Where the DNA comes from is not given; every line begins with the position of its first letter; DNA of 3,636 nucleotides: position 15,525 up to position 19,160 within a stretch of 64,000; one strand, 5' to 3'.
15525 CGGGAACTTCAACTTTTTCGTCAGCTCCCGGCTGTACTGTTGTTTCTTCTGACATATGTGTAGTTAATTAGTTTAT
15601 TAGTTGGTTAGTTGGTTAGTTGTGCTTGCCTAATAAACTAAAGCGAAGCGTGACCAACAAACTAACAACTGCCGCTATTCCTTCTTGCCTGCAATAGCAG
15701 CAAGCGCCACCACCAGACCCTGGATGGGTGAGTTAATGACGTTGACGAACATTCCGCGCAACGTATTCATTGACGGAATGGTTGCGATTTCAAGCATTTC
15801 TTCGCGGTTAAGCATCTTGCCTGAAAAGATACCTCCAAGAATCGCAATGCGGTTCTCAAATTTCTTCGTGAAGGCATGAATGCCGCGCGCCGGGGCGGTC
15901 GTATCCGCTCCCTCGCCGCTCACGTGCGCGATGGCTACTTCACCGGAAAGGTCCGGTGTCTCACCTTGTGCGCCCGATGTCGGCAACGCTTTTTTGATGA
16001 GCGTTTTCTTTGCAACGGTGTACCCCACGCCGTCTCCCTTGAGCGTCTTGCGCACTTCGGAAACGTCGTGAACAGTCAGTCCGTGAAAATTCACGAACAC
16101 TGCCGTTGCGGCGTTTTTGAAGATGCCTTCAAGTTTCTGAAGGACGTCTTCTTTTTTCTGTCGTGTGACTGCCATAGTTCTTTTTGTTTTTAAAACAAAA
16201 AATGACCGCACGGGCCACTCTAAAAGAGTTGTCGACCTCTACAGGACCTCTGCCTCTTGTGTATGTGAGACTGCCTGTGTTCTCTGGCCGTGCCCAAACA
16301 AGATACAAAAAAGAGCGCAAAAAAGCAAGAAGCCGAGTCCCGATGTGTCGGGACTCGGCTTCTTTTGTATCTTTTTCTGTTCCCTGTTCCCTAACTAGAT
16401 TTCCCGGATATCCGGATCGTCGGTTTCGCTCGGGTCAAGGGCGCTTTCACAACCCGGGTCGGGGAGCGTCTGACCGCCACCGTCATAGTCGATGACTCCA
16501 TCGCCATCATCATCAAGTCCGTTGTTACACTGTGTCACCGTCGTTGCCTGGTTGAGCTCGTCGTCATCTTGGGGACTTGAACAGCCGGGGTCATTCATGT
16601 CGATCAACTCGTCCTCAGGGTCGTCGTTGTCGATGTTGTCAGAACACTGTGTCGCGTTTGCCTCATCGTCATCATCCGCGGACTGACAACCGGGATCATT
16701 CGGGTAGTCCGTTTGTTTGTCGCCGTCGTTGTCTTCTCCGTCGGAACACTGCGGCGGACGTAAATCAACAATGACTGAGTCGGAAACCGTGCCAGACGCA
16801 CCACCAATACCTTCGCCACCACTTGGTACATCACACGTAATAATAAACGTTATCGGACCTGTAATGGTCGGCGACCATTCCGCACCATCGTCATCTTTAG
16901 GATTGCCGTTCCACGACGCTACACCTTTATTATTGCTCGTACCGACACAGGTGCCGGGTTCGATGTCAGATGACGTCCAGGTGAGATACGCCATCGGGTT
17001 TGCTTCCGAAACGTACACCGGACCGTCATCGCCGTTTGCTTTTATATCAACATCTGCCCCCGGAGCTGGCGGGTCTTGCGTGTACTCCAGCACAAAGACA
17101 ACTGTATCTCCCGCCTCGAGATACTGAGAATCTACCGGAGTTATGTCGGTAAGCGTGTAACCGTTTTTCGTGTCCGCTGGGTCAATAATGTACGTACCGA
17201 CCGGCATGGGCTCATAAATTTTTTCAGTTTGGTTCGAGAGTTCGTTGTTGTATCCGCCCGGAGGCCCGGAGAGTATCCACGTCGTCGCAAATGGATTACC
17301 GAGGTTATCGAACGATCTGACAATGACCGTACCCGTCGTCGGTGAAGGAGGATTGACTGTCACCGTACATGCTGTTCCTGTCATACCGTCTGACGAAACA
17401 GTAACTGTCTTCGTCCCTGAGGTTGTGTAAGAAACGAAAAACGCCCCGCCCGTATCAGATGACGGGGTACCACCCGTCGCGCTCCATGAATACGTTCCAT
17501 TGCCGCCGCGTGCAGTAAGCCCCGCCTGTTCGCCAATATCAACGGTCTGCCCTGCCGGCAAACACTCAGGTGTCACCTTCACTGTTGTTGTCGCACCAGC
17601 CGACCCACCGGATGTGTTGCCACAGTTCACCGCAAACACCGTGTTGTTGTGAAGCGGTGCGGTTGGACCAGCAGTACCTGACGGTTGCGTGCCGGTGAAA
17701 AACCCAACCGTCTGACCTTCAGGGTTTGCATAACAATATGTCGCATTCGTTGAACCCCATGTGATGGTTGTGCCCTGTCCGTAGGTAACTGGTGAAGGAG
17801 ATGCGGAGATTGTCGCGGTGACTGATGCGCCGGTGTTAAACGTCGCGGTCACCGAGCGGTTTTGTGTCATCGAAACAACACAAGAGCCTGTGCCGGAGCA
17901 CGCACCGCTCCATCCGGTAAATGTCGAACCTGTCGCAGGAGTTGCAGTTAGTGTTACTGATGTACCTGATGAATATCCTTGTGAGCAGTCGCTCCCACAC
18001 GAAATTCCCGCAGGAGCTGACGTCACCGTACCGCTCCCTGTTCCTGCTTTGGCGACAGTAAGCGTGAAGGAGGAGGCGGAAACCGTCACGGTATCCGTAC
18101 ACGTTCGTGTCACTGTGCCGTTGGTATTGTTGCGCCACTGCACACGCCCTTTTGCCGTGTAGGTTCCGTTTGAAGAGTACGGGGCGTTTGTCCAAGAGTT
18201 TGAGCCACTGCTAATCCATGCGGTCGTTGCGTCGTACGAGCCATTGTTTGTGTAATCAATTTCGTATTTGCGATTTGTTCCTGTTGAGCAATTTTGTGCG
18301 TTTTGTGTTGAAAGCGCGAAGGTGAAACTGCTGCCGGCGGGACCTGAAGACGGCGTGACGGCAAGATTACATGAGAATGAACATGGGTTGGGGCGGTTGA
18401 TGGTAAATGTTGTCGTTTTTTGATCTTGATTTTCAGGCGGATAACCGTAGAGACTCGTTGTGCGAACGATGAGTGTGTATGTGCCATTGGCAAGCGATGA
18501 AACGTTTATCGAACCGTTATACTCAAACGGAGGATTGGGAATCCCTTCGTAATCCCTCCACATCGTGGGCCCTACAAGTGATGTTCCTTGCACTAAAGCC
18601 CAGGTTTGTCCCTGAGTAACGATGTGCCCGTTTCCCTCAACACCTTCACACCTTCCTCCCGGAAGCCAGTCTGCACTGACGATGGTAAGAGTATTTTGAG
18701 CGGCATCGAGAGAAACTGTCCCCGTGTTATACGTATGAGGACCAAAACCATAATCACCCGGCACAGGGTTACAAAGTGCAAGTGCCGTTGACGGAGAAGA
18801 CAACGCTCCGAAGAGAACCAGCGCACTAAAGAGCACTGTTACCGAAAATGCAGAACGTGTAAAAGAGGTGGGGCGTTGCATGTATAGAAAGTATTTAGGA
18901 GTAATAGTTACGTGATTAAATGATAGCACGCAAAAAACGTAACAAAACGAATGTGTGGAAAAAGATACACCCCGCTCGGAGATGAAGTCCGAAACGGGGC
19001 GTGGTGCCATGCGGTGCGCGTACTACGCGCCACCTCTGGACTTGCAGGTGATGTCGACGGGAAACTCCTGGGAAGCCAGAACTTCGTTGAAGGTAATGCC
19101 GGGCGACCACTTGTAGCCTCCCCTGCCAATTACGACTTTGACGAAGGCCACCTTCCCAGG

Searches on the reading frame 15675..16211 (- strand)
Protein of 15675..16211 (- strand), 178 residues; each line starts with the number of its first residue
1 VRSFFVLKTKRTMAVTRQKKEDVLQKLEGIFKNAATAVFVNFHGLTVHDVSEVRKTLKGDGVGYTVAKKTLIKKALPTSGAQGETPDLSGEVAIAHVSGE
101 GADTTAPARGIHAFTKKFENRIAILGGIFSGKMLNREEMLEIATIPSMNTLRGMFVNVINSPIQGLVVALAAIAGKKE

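Call 61: search_protein_families(library=pfam, proteins=[window:15675-16211:-], max_evalue=0.01)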
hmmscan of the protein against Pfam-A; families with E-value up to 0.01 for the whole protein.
window:15675-16211:- (178 aa): 1 family
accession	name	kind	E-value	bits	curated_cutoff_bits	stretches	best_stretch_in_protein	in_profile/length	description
PF00466.25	Ribosomal_L10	-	9.7e-18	64.5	22.8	1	16-100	2-87/100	Ribosomal protein L10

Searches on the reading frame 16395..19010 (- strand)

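Call 61: search_protein_families(library=pfam, proteins=[window:16395-19010:-], max_evalue=0.01)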
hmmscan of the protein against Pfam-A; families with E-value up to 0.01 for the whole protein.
window:16395-19010:- (871 aa): 1 family
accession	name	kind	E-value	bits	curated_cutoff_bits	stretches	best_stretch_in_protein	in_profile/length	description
PF18998.6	Flg_new_2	-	2.6e-11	43.8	23.6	1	318-393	2-71/73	Divergent InlB B-repeat domain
